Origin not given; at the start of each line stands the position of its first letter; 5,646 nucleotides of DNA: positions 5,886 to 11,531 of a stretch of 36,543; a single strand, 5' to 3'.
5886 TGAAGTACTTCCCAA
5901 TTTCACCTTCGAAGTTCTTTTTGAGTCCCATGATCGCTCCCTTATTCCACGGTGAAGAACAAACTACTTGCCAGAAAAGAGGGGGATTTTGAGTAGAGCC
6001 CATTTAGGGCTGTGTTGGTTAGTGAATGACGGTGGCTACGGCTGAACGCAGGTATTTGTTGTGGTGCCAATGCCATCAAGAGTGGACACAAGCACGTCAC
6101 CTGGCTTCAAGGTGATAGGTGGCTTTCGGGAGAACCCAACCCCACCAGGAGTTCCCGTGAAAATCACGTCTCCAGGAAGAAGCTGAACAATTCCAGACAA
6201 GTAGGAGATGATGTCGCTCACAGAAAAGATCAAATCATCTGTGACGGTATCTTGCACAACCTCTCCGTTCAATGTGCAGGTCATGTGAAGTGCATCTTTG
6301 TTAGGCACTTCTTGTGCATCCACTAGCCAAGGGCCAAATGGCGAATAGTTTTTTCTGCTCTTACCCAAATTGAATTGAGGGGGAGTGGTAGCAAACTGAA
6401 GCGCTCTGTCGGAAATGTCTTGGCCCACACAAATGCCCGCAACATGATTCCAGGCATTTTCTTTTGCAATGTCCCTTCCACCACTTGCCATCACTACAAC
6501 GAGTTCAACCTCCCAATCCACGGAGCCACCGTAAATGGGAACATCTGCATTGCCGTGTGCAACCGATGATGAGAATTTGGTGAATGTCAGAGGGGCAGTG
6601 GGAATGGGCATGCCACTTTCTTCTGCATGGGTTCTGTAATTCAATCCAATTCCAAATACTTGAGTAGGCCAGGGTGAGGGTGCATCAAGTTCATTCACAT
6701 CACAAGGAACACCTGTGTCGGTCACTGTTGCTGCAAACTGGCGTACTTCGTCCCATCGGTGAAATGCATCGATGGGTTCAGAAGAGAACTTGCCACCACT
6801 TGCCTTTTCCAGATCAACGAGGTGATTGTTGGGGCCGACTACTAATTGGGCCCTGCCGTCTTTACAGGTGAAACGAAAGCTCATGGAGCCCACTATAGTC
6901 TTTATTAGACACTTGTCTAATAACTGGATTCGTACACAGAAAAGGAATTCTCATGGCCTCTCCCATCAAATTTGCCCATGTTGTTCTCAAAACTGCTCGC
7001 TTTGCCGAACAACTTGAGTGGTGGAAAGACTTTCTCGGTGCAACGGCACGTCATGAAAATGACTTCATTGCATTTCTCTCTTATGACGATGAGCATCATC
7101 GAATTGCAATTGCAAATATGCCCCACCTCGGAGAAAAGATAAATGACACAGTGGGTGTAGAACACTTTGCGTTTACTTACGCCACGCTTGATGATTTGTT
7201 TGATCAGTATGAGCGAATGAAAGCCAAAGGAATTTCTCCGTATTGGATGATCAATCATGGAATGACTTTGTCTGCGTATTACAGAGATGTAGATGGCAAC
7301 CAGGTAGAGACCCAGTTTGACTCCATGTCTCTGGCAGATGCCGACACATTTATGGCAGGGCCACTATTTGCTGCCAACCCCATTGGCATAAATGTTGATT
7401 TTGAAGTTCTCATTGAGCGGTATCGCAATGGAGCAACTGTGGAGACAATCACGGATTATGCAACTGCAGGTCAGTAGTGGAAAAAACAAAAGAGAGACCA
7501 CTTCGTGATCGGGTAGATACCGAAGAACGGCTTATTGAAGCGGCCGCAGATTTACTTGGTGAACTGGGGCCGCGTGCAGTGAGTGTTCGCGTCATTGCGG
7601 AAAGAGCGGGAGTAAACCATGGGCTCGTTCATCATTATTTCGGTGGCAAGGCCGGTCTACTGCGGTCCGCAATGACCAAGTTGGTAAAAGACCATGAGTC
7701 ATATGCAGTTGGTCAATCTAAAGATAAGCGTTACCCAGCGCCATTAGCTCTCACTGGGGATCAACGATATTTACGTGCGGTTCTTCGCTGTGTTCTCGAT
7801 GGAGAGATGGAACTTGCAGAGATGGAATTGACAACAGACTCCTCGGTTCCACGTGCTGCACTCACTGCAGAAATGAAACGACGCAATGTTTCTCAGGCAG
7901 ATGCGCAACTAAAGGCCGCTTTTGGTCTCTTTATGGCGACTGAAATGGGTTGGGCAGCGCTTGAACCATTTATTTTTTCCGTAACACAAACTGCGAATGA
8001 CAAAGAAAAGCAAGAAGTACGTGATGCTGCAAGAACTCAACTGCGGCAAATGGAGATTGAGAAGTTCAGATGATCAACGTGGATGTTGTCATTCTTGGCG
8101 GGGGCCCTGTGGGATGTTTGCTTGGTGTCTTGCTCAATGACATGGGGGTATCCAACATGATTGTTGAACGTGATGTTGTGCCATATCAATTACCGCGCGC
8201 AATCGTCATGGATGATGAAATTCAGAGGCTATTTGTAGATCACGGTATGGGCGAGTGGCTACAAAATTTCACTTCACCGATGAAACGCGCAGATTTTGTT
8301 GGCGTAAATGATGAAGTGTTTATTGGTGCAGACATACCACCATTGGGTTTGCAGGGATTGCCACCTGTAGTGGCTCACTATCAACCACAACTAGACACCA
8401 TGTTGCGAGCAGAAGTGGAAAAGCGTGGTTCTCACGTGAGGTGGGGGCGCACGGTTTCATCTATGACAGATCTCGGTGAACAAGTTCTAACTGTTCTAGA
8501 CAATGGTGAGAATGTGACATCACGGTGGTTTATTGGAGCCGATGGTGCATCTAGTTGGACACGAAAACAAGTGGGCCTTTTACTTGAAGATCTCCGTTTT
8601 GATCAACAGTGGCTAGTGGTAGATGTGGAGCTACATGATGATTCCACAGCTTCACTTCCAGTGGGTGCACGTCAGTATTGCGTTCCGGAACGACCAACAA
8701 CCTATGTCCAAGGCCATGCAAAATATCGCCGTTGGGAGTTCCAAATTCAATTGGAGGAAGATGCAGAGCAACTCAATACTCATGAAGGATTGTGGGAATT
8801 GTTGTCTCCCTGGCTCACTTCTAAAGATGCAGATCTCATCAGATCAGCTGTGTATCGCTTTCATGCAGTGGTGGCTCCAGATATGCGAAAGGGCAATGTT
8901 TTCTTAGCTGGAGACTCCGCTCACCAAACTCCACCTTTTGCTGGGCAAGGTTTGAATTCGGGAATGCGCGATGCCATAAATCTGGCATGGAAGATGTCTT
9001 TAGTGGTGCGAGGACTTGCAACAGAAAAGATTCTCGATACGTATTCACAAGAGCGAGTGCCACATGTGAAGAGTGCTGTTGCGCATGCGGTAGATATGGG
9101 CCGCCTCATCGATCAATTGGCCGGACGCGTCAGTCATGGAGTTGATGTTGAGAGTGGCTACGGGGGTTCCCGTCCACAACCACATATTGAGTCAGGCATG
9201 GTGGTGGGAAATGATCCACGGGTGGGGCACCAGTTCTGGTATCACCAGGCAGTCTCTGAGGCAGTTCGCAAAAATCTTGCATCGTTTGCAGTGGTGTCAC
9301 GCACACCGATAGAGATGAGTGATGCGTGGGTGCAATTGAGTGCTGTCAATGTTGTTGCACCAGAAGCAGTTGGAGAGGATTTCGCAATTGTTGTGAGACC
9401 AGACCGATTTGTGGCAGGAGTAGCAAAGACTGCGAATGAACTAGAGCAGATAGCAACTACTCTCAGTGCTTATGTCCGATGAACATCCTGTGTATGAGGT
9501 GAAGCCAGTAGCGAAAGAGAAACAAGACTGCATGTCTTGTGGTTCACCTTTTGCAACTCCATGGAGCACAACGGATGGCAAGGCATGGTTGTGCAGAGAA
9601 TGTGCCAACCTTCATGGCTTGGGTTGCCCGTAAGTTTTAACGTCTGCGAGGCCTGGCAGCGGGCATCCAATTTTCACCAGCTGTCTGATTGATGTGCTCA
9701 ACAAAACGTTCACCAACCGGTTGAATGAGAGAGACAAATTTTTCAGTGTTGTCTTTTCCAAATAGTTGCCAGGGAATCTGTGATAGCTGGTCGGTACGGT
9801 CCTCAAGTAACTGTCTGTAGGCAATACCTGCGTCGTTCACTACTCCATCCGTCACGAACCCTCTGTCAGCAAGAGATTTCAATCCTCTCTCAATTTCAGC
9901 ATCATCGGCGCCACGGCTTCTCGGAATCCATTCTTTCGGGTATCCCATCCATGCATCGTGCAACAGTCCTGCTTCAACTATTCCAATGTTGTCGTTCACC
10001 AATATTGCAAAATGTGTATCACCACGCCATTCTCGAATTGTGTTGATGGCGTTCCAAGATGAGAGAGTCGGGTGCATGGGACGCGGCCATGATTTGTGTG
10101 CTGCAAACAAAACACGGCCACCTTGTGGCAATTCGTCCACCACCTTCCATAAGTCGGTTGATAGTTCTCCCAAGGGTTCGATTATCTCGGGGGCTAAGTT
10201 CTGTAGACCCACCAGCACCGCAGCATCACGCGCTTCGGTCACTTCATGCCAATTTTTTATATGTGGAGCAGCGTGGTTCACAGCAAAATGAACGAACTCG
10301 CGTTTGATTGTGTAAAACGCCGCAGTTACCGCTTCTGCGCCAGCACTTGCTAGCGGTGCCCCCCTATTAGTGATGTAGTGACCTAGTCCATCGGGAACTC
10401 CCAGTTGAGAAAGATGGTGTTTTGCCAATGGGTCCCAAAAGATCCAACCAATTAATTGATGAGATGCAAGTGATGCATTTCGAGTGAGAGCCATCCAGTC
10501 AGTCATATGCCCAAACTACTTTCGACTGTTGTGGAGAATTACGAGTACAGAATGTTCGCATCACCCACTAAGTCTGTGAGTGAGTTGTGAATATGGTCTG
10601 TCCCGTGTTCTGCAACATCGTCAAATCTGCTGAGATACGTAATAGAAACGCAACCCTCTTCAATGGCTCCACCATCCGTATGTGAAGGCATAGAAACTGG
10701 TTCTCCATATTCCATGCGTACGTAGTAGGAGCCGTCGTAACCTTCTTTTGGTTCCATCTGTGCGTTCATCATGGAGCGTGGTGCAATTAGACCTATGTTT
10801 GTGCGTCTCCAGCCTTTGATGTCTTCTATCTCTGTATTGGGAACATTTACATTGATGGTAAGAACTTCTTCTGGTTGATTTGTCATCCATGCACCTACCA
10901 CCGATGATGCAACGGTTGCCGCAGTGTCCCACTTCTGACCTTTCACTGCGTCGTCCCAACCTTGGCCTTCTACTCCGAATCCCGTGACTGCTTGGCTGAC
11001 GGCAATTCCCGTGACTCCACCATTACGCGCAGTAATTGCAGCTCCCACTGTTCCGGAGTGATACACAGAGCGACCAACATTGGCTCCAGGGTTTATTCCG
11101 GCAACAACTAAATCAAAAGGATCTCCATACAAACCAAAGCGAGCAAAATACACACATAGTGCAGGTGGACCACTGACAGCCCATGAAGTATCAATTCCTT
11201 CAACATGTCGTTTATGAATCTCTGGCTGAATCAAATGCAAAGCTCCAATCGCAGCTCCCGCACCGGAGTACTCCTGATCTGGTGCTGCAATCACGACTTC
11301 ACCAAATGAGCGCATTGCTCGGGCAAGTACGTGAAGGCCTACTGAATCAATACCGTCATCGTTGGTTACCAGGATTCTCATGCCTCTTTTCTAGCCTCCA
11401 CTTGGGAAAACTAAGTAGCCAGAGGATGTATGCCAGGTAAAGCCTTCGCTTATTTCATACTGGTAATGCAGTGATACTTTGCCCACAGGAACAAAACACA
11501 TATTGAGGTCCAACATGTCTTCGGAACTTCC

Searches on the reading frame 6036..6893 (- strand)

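Call 78: search_protein_families(library=pfam, proteins=[window:6036-6893:-])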
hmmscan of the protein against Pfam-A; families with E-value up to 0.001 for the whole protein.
window:6036-6893:- (285 aa): 1 family
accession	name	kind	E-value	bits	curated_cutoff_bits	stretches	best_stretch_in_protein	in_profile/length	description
PF01557.24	FAA_hydrolase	-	4.3e-58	196.9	23.9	1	79-281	2-212/214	Fumarylacetoacetate (FAA) hydrolase C-terminal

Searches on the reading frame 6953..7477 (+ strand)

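Call 78: search_protein_families(library=pfam, proteins=[window:6953-7477:+])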
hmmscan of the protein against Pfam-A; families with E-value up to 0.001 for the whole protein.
window:6953-7477:+ (174 aa): 1 family
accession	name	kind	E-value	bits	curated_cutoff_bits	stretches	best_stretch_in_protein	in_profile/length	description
PF00903.31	Glyoxalase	-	3.8e-11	43.9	20.6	1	6-119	1-120/121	Glyoxalase/Bleomycin resistance protein/Dioxygenase superfamily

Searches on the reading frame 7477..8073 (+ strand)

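Call 78: search_protein_families(library=pfam, proteins=[window:7477-8073:+])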
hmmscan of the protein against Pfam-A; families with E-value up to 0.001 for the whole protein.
window:7477-8073:+ (198 aa): 1 family
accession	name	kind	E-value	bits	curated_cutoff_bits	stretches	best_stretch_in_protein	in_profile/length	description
PF00440.29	TetR_N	-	7.1e-14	51.8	24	1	19-64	1-46/47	Bacterial regulatory proteins, tetR family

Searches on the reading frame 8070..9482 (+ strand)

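Call 78: search_protein_families(library=pfam, proteins=[window:8070-9482:+])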
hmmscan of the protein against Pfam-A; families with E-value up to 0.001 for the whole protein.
window:8070-9482:+ (470 aa): 2 families
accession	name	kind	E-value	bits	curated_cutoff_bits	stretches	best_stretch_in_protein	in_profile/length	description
PF01494.25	FAD_binding_3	-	1.5e-58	199.1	22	1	4-338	2-347/349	FAD binding domain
PF07992.20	Pyr_redox_2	-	0.00015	21.7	26.1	0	5-35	144-174/291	Pyridine nucleotide-disulphide oxidoreductase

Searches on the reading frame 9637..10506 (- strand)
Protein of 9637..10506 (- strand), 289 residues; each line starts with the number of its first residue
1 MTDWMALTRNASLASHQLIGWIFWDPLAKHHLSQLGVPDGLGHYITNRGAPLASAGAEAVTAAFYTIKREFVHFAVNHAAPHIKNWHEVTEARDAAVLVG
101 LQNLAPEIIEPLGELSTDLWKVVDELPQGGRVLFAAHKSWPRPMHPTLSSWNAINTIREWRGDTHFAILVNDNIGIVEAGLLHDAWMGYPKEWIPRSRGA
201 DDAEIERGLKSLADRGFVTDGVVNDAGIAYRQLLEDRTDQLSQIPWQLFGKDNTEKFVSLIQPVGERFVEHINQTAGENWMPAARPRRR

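Call 78: search_protein_families(library=pfam, proteins=[window:9637-10506:-])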
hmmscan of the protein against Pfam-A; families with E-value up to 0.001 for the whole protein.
window:9637-10506:- (289 aa): 1 family
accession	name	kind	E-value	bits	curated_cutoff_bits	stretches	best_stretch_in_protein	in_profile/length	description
PF21863.2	HTH_67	-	5.6e-63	213.5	27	1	9-270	2-263/268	Helix-turn-helix family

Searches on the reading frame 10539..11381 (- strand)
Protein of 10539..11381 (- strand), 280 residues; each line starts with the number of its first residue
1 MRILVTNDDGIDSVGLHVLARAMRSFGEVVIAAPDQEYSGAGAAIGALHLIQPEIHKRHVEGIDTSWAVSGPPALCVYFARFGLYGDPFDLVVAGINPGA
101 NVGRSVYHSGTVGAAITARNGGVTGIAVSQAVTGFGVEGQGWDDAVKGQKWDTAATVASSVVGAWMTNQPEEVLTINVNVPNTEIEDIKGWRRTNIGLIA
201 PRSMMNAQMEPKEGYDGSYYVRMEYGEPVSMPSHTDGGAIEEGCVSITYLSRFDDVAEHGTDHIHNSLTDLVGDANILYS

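Call 78: search_protein_families(library=pfam, proteins=[window:10539-11381:-])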
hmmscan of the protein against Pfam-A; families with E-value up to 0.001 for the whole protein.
window:10539-11381:- (280 aa): 1 family
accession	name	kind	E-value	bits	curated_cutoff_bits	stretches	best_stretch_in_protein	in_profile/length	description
PF01975.23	SurE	-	1.6e-45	155.7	22.1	1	3-197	1-183/189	Survival protein SurE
